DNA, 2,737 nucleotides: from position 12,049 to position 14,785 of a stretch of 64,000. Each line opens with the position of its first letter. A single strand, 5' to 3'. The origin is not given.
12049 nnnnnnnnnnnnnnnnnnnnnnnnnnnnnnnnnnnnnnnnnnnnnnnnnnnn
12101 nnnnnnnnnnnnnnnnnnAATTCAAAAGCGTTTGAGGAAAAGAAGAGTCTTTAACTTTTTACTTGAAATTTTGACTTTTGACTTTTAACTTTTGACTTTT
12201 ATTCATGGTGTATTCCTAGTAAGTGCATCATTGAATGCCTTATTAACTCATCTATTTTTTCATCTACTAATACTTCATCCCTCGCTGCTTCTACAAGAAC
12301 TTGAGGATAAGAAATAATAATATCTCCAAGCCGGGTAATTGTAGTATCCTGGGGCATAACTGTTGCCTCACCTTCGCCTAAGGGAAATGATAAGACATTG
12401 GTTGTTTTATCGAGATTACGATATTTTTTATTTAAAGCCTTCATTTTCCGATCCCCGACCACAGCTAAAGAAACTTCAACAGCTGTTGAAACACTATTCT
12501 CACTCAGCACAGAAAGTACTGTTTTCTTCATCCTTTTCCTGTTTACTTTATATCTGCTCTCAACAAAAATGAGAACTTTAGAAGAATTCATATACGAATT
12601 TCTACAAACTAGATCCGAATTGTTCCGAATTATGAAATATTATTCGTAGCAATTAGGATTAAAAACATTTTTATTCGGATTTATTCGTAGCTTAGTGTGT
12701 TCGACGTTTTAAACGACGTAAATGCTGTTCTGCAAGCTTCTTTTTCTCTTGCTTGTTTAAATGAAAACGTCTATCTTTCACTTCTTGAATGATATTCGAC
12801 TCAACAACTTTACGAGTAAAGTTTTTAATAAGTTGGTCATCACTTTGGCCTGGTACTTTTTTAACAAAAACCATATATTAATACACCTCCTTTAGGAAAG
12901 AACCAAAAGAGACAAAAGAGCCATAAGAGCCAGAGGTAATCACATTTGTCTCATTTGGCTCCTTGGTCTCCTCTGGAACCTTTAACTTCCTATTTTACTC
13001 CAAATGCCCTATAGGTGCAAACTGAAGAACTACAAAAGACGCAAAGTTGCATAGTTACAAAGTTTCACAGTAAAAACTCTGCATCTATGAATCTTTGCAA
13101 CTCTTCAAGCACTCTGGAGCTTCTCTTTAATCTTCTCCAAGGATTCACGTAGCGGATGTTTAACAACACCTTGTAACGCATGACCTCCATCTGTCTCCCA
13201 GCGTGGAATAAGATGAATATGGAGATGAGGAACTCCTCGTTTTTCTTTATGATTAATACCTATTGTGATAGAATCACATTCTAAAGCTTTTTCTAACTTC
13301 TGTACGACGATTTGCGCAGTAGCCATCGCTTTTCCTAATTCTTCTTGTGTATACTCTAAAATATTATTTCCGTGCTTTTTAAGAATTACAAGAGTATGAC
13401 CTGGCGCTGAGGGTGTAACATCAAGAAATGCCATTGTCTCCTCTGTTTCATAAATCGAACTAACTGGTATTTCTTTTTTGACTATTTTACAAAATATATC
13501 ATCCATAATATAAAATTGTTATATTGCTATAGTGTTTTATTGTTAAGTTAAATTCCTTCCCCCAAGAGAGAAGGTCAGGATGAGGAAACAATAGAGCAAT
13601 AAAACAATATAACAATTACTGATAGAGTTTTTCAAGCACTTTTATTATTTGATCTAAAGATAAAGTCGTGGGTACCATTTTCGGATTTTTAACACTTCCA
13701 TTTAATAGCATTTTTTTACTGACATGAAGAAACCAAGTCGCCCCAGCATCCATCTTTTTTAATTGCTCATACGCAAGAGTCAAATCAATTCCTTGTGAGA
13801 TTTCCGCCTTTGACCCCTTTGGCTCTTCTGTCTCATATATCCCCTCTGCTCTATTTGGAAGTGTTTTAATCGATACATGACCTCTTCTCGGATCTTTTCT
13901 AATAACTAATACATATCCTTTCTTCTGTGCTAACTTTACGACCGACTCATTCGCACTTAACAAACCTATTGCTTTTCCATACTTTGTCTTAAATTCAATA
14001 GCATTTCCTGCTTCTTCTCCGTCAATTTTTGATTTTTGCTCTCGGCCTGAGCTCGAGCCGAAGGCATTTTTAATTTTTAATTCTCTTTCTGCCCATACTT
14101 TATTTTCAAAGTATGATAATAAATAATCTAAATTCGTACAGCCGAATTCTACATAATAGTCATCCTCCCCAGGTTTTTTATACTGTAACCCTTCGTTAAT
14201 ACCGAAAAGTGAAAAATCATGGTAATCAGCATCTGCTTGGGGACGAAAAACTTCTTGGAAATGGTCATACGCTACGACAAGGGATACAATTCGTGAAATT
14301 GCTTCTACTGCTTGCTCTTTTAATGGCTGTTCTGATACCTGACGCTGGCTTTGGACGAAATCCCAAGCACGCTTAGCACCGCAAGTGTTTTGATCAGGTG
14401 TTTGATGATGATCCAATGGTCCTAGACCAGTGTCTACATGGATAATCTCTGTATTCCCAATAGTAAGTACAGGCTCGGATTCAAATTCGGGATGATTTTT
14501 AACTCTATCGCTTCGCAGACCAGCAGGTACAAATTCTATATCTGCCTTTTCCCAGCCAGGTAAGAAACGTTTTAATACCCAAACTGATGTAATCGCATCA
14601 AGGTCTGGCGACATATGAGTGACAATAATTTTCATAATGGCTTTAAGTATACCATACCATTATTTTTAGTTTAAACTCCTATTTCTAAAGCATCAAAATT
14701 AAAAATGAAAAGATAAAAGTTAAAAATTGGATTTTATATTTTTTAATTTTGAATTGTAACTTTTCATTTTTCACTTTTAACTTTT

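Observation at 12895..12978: A 9-nt-periodic hairpin element shared by the 5' leaders of rpsU and glyA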

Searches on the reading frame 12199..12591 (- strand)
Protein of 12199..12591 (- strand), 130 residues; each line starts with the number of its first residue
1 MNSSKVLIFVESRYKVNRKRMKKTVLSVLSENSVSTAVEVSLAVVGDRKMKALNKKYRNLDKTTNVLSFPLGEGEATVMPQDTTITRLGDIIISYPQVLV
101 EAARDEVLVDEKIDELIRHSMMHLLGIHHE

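Call 14: search_protein_families(library=pfam, proteins=[window:12199-12591:-])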
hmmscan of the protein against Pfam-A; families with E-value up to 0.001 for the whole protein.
window:12199-12591:- (130 aa): 1 family
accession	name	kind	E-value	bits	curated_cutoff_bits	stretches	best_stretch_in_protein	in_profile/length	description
PF02130.23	YbeY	-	1.3e-24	86.9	25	1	18-130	8-110/129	Endoribonuclease YbeY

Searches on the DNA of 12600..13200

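Call 64: search_rna_families(source=window, start=12600, end=13200, threshold=evalue, max_evalue=10)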
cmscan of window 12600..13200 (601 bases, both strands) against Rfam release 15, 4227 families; matches with E-value up to 10: 15.
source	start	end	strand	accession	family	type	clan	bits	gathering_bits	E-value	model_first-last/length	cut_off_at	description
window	12892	12993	-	RF04199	MIR6027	Gene; miRNA;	-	26.7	95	0.0018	1-159/159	no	MIR6027 microRNA precursor family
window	12898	12981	-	RF00971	mir-578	Gene; miRNA;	-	20.1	98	0.62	1-84/84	no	mir-578 microRNA precursor family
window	12892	12985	+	RF03308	MIR848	Gene; miRNA;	-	19.5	90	0.21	1-97/97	no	MIR848 microRNA precursor family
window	13043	13080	-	RF00493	snoU2-30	Gene; snRNA; snoRNA; CD-box;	-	18.1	60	1.2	13-50/70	no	Small nucleolar RNA U2-30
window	12609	12684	+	RF03722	MIR4378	Gene; miRNA;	-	17.8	90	2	1-91/91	no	MIR4378 microRNA precursor family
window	13032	13110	-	RF00027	let-7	Gene; miRNA;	CL00148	16.7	53.5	1.9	1-84/84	no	let-7 microRNA precursor family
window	13034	13122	-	RF00397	SNORA14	Gene; snRNA; snoRNA; HACA-box;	-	16.6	36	1.8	1-135/135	no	Small nucleolar RNA SNORA14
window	13037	13102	-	RF03743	MIR7696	Gene; miRNA;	-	16.6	83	3.4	1-88/88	no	MIR7696 microRNA precursor family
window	12613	12659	+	RF03664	MIR6288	Gene; miRNA;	-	15.9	74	3.8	22-71/92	no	MIR6288 microRNA precursor family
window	13030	13109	-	RF03616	MIR1888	Gene; miRNA;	-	15.2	72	8.2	1-101/101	no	MIR1888 microRNA precursor family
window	12824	12921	-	RF03155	TD-1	Cis-reg;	CL00124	14.9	64.5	9.3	1-120/120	no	TD-1 RNA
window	12896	12963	-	RF04130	MIR7996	Gene; miRNA;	-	14.6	119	7.2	1-190/190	no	MIR7996 microRNA precursor family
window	12754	12839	+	RF00345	snoR1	Gene; snRNA; snoRNA; CD-box;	CL00066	13.6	49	6.8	1-93/93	no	Small nucleolar RNA snoR1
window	13082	13138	-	RF01306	sR52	Gene; snRNA; snoRNA; CD-box;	-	12.4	50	5.9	1-60/60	no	Small nucleolar RNA sR52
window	12957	12980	-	RF01833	astro_FSE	Cis-reg; frameshift_element;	-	11.1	70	5.4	2-23/55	no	ribosomal frameshift site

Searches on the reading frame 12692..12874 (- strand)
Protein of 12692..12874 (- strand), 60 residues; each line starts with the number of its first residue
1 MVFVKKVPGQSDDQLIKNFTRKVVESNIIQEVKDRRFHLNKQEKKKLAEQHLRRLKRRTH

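Call 14: search_protein_families(library=pfam, proteins=[window:12692-12874:-])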
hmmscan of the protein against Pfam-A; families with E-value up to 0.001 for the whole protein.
window:12692-12874:- (60 aa): 1 family
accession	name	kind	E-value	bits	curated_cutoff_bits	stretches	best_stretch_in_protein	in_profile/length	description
PF01165.25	Ribosomal_S21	-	6.9e-08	32.5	27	1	12-54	10-52/55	Ribosomal protein S21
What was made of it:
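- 12692..12874 (-): rpsU (ribosomal protein bS21), the gene downstream of e1. Pfam Ribosomal_S21, E=6.9e-8 (call 14).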

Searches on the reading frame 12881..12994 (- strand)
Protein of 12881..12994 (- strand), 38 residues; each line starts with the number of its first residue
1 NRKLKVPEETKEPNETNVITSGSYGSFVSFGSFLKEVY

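Call 83: search_protein_representatives(protein=window:12881-12994:-)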
Query: 38 residues. Proteins with E-value up to 0.001 (for the whole library): 0; up to 1e-10: 0; up to 1e-30: 0. The best 0 are listed.

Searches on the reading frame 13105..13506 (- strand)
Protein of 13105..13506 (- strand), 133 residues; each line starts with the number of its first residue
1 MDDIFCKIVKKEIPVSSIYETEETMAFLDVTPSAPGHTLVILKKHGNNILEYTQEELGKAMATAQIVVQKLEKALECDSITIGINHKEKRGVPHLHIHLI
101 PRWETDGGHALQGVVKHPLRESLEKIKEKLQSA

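Call 14: search_protein_families(library=pfam, proteins=[window:13105-13506:-])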
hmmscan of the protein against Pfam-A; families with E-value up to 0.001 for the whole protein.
window:13105-13506:- (133 aa): 3 families
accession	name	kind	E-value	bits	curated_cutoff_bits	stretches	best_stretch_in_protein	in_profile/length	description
PF01230.28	HIT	-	4.7e-21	75.7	21.5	1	10-103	1-96/98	HIT domain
PF11969.13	DcpS_C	-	3.9e-13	50.3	24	1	3-100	2-100/114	Scavenger mRNA decapping enzyme C-term binding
PF02611.20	CDH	-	0.00048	20.2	25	0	56-99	70-113/224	CDP-diacylglycerol pyrophosphatase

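Call 15: find_encoding_contigs(protein=window:13105-13506:-, flank=10000, max_places=10)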
Protein window:13105-13506:- (133 aa): 1 contig read that carries it; 1 place shown.
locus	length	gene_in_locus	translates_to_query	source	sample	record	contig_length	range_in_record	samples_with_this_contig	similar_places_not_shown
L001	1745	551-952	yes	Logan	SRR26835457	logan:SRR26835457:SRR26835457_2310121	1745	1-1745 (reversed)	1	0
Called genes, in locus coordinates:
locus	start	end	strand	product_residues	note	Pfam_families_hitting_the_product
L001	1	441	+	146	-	?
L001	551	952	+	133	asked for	PF11969:DcpS_C, PF01230:HIT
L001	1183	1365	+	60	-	PF01165:Ribosomal_S21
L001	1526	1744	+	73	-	?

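Call 17: find_homologous_proteins(query=window:13105-13506:-)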
Query window:13105-13506:- (133 aa): 2906 proteins with E <= 0.001 among 2932 candidates; the best 120 are listed.
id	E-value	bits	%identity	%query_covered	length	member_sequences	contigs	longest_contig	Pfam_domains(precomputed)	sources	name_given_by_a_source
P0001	6.2e-82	290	100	100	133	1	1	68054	PF11969.14,PF01230.30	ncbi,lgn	-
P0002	2.3e-63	230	76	99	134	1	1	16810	PF11969.14,PF01230.30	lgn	-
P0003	2.8e-63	230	78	99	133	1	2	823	PF11969.14,PF01230.30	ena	-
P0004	9.8e-62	225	76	98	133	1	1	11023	PF11969.14,PF01230.30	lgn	-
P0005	6.2e-61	222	73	99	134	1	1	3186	PF11969.14,PF01230.30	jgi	jgi:histidine triad (HIT) family protein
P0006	4.4e-59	216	71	99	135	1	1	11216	PF11969.14,PF01230.30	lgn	-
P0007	1.5e-58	214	71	100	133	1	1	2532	PF11969.14,PF01230.30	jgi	jgi:histidine triad (HIT) family protein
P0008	2.3e-58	214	73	98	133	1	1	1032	PF11969.14,PF01230.30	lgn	-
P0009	2.8e-58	213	73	98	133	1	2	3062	PF11969.14,PF01230.30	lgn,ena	-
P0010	4.6e-58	213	68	100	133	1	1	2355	PF11969.14,PF01230.30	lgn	-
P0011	9.7e-58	212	73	99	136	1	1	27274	PF11969.14,PF01230.30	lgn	-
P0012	1.0e-57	212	74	100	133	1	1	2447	PF11969.14,PF01230.30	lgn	-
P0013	1.7e-57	211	73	98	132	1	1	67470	PF11969.14,PF01230.30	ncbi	-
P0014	2.1e-56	207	73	98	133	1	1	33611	PF11969.14,PF01230.30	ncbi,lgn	-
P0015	6.1e-56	206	69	100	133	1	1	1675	PF11969.14,PF01230.30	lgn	-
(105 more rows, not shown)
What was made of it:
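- Homologues of the window's HIT protein are labelled Saccharimonadales (call 17).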

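Call 25: find_encoding_contigs(protein=P0014, flank=10000, max_places=4)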
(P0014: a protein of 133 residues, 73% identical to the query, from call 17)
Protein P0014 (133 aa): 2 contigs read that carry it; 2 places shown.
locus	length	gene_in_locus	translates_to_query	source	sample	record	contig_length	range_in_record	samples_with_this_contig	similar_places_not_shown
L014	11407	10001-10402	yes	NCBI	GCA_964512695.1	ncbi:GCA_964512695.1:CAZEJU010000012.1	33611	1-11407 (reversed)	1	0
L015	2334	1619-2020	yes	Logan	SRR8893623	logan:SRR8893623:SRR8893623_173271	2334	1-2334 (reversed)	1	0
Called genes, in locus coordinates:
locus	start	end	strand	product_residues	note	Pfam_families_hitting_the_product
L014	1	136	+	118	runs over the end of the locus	PF05635:23S_rRNA_IVP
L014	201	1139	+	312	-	PF03446:NAD_binding_2, PF00393:6PGD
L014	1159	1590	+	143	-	-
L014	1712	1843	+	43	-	-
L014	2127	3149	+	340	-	PF02423:OCD_Mu_crystall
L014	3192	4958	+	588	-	PF00587:tRNA-synt_2b, PF04073:tRNA_edit, PF03129:HGTP_anticodon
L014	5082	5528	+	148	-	-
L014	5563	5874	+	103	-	-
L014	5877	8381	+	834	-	-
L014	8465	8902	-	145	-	-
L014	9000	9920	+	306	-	PF01368:DHH (faint)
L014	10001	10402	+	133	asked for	PF11969:DcpS_C, PF01230:HIT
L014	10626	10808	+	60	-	PF01165:Ribosomal_S21 (weak)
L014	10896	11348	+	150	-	PF02130:YbeY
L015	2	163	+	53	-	?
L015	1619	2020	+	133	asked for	PF11969:DcpS_C, PF01230:HIT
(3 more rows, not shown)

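Call 26: find_encoding_contigs(protein=P0013, flank=10000, max_places=4)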
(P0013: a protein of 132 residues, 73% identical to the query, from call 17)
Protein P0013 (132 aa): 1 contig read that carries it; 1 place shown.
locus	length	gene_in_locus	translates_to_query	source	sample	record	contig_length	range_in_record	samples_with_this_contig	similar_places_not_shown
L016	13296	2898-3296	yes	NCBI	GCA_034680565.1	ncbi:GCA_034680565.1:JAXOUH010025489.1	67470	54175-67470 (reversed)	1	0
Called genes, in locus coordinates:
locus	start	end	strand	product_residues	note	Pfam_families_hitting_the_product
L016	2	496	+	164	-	?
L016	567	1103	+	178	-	PF01928:CYTH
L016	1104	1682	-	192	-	-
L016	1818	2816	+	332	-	-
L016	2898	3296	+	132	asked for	PF11969:DcpS_C, PF01230:HIT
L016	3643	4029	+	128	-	PF02130:YbeY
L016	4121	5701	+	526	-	PF13177:DNA_pol3_delta2, PF00004:AAA, PF07728:AAA_5 (faint)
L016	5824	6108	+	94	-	PF02575:YbaB_DNA_bd (weak)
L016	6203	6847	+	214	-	PF00657:Lipase_GDSL, PF13472:Lipase_GDSL_2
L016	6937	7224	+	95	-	PF01541:GIY-YIG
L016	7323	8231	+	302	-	PF13793:Pribosyltran_N, PF00156:Pribosyltran, PF14572:Pribosyl_synth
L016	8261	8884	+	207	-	PF21176:RecR_HhH, PF02132:RecR_ZnF (faint), PF01751:Toprim, PF13662:Toprim_4, PF21175:RecR_C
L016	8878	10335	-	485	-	-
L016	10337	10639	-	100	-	-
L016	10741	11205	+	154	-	-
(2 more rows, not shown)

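Call 54: find_encoding_contigs(protein=P0002, flank=10000, max_places=3)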
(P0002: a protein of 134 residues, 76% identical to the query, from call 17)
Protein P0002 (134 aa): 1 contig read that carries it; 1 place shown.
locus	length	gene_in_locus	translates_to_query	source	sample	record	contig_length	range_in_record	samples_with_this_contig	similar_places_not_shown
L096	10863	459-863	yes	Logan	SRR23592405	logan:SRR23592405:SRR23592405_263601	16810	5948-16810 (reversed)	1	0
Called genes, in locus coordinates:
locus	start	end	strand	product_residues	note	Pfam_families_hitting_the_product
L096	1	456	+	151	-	?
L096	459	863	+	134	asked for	PF11969:DcpS_C, PF01230:HIT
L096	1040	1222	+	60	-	PF01165:Ribosomal_S21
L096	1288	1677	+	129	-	PF02130:YbeY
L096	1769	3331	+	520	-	PF03215:Rad17 (faint), PF13177:DNA_pol3_delta2, PF13604:AAA_30 (faint), PF00004:AAA, PF07728:AAA_5 (faint), PF12169:DNA_pol3_gamma3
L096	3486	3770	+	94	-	PF02575:YbaB_DNA_bd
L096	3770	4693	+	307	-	PF13793:Pribosyltran_N, PF00156:Pribosyltran, PF14572:Pribosyl_synth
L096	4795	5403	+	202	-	PF21176:RecR_HhH, PF01751:Toprim, PF13662:Toprim_4, PF21175:RecR_C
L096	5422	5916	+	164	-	-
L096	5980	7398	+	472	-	PF00133:tRNA-synt_1 (faint), PF01406:tRNA-synt_1e, PF01921:tRNA-synt_1f (faint), PF09334:tRNA-synt_1g (weak), PF09190:DALR_2 (weak), PF23493:CysS_C (weak)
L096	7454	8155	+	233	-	PF01255:Prenyltransf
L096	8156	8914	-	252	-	PF00149:Metallophos, PF12850:Metallophos_2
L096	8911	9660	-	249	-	PF14907:NTP_transf_5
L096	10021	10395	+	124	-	PF00072:Response_reg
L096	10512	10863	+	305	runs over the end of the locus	PF01522:Polysacc_deac_1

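Call 55: find_encoding_contigs(protein=P0004, flank=10000, max_places=3)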
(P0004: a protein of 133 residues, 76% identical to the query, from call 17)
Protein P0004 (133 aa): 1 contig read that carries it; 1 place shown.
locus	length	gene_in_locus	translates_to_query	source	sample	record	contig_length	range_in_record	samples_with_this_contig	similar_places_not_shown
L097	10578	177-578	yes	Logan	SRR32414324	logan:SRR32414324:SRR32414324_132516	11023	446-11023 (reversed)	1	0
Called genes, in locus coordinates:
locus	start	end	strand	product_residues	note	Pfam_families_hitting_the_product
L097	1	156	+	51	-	?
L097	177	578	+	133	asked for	PF11969:DcpS_C, PF01230:HIT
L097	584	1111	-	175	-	-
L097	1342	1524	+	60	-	PF01165:Ribosomal_S21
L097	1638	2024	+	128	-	PF02130:YbeY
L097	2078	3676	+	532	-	PF13177:DNA_pol3_delta2, PF13401:AAA_22 (faint), PF00004:AAA (faint), PF07728:AAA_5 (faint)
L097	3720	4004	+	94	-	PF02575:YbaB_DNA_bd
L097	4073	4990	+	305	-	PF13793:Pribosyltran_N, PF00156:Pribosyltran, PF14572:Pribosyl_synth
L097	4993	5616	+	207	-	PF21176:RecR_HhH, PF02132:RecR_ZnF (weak), PF01751:Toprim, PF13662:Toprim_4, PF21175:RecR_C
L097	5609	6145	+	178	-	-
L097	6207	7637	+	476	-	PF00133:tRNA-synt_1 (faint), PF01406:tRNA-synt_1e, PF01921:tRNA-synt_1f (faint), PF09334:tRNA-synt_1g (faint)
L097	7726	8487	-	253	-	PF00149:Metallophos, PF12850:Metallophos_2 (weak)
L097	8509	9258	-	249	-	PF10706:Aminoglyc_resit (faint)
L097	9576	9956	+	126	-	PF00072:Response_reg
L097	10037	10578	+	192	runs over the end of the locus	PF10502:Peptidase_S26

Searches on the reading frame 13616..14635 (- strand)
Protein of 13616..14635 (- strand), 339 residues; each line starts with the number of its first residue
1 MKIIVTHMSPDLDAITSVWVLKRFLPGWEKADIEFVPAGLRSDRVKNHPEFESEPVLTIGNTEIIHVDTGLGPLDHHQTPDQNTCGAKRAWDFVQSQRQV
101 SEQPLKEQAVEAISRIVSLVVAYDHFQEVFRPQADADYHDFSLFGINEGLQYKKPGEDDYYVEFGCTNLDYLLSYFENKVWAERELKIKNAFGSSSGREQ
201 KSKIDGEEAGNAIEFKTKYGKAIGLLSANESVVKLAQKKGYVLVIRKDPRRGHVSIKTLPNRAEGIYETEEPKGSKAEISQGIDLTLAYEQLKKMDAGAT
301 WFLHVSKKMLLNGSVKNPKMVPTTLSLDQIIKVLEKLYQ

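Call 14: search_protein_families(library=pfam, proteins=[window:13616-14635:-])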
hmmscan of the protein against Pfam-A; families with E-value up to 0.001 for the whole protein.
window:13616-14635:- (339 aa): 1 family
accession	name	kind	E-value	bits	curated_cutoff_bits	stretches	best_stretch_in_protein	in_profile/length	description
PF01368.27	DHH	-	0.00013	22.7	28.1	0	3-70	3-49/125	DHH family, N-terminal domain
